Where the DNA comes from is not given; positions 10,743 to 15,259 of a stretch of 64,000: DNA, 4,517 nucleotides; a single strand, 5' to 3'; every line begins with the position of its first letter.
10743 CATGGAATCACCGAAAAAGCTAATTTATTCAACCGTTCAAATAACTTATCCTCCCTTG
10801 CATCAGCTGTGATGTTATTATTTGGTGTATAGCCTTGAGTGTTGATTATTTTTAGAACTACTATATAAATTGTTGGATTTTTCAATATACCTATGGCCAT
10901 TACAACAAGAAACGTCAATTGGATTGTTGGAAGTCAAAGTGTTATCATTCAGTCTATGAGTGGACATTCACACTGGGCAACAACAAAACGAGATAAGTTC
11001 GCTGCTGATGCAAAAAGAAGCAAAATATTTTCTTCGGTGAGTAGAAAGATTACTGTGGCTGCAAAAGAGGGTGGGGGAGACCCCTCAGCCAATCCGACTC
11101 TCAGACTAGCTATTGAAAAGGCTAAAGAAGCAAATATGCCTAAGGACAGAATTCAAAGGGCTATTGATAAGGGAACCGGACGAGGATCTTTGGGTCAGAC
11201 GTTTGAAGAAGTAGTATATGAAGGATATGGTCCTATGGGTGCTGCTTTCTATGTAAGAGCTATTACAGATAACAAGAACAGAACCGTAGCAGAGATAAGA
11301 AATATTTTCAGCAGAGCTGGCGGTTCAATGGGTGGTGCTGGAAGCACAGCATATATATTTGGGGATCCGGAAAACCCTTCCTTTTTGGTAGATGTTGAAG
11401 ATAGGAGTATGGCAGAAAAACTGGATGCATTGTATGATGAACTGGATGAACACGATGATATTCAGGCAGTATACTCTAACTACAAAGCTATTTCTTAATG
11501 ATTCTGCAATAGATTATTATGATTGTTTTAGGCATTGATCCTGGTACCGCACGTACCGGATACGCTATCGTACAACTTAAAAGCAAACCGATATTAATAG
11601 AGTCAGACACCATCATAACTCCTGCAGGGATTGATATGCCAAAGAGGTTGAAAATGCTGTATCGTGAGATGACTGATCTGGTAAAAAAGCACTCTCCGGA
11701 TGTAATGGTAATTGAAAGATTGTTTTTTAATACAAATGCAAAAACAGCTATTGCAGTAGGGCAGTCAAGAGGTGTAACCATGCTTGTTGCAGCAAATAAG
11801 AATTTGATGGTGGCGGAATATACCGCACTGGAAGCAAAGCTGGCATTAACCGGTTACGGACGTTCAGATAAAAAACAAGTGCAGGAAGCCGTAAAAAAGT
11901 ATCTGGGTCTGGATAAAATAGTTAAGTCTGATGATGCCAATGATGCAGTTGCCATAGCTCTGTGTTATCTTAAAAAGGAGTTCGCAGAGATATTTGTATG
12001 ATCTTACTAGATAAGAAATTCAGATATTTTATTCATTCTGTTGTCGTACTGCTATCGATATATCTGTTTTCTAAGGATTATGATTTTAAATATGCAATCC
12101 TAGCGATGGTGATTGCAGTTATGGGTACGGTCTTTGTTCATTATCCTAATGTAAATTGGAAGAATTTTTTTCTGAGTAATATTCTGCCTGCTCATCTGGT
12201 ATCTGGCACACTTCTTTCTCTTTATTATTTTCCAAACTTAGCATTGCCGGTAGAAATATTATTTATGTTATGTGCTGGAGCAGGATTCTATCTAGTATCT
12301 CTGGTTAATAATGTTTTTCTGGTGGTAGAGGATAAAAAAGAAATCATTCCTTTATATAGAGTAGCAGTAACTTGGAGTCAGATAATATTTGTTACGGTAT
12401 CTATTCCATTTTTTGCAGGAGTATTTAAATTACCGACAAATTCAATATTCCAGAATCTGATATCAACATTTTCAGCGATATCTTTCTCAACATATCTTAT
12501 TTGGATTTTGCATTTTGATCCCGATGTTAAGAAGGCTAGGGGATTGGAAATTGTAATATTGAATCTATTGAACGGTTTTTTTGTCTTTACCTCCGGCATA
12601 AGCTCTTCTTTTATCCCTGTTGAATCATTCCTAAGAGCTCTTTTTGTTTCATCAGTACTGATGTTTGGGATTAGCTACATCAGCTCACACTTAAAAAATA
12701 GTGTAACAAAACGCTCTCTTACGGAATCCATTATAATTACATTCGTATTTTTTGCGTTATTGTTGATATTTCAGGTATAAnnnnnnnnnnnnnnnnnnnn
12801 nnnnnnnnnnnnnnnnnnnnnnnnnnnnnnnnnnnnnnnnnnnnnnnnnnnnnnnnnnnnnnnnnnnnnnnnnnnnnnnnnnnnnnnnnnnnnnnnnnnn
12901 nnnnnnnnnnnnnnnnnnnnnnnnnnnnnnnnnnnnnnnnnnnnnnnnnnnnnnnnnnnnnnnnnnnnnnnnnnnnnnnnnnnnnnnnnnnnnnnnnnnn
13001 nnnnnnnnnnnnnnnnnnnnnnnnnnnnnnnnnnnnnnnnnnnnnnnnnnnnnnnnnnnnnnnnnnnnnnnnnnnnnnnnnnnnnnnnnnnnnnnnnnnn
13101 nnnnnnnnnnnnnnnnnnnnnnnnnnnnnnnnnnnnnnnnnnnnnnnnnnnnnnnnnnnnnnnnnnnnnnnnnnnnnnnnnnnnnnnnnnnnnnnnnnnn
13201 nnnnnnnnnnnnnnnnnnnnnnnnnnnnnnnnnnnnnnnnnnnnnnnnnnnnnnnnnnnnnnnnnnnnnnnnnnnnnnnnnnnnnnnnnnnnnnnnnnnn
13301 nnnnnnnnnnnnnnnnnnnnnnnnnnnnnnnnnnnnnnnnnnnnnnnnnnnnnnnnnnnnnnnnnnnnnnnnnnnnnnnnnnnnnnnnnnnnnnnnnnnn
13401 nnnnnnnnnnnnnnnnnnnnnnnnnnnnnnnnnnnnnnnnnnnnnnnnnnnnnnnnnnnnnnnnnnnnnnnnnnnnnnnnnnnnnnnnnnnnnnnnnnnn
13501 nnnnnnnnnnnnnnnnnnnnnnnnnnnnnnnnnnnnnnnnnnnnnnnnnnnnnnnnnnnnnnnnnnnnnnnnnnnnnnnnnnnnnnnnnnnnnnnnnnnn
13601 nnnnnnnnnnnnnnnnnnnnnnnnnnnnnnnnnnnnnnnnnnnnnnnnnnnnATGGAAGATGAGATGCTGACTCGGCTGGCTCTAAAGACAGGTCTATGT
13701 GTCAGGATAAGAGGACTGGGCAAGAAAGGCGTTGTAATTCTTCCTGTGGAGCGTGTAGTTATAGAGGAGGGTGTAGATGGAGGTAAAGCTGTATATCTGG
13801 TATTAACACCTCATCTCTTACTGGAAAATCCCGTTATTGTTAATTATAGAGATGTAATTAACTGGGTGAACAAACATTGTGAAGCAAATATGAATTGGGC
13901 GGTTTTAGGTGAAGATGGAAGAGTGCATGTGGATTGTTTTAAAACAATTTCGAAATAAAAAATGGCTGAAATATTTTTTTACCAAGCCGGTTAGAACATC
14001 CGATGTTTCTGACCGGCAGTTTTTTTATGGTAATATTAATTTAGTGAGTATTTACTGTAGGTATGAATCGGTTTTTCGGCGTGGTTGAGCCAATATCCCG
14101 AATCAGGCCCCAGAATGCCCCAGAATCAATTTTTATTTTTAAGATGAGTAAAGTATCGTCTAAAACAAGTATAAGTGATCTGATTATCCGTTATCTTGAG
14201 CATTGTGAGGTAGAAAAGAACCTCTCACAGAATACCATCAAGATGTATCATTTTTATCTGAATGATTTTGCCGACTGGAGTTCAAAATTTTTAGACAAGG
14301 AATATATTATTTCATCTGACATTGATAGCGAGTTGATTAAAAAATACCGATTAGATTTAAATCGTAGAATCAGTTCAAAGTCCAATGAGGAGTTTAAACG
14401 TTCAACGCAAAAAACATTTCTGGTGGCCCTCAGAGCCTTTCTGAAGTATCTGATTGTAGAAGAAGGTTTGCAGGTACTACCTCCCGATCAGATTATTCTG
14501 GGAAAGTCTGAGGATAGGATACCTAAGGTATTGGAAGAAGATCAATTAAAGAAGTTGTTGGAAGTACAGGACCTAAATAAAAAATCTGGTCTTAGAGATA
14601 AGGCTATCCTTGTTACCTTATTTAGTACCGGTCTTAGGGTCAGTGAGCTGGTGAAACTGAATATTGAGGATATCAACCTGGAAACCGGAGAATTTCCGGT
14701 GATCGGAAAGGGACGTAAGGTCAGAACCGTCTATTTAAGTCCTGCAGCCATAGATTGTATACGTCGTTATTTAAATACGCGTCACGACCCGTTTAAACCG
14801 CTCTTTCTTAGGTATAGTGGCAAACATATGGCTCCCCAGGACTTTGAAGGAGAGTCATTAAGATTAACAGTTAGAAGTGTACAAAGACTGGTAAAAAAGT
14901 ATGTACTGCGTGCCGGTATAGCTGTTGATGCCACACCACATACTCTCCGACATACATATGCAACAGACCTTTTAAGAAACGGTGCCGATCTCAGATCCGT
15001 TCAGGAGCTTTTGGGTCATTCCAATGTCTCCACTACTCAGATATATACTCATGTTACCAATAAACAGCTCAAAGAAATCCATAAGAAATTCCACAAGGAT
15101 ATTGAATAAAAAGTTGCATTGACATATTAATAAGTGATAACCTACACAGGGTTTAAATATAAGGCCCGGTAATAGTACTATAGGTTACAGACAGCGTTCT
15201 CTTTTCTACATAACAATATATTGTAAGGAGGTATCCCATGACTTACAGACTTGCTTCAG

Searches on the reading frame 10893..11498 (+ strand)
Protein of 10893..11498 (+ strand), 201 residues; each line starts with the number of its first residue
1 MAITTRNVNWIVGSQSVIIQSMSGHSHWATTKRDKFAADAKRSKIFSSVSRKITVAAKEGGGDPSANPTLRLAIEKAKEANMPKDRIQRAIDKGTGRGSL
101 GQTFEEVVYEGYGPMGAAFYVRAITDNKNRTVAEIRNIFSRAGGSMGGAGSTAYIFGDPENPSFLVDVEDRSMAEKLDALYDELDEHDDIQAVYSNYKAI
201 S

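Call 108: search_protein_families(library=pfam, proteins=[window:10893-11498:+], max_evalue=0.0001)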
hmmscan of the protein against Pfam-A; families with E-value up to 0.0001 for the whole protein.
window:10893-11498:+ (201 aa): 2 families
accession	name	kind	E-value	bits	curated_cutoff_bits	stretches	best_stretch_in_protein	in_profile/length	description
PF20772.2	TACO1_YebC_N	-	7.7e-32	110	36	1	26-96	1-72/73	TACO1/YebC protein N-terminal domain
PF01709.26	Transcrip_reg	-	3.7e-25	89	27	1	104-156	1-53/160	TACO1/YebC second and third domain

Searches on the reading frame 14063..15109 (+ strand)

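Call 85: search_protein_families(library=pfam, proteins=[window:14063-15109:+], max_evalue=0.00001)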
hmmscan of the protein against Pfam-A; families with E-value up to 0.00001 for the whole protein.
window:14063-15109:+ (348 aa): 2 families
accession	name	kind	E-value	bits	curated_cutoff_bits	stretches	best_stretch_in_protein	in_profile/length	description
PF00589.27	Phage_integrase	-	1e-42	146.3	27.1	1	155-333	1-170/172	Phage integrase family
PF02899.23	Phage_int_SAM_1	-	2.7e-06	28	22.3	0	41-133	1-82/83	Phage integrase, N-terminal SAM-like domain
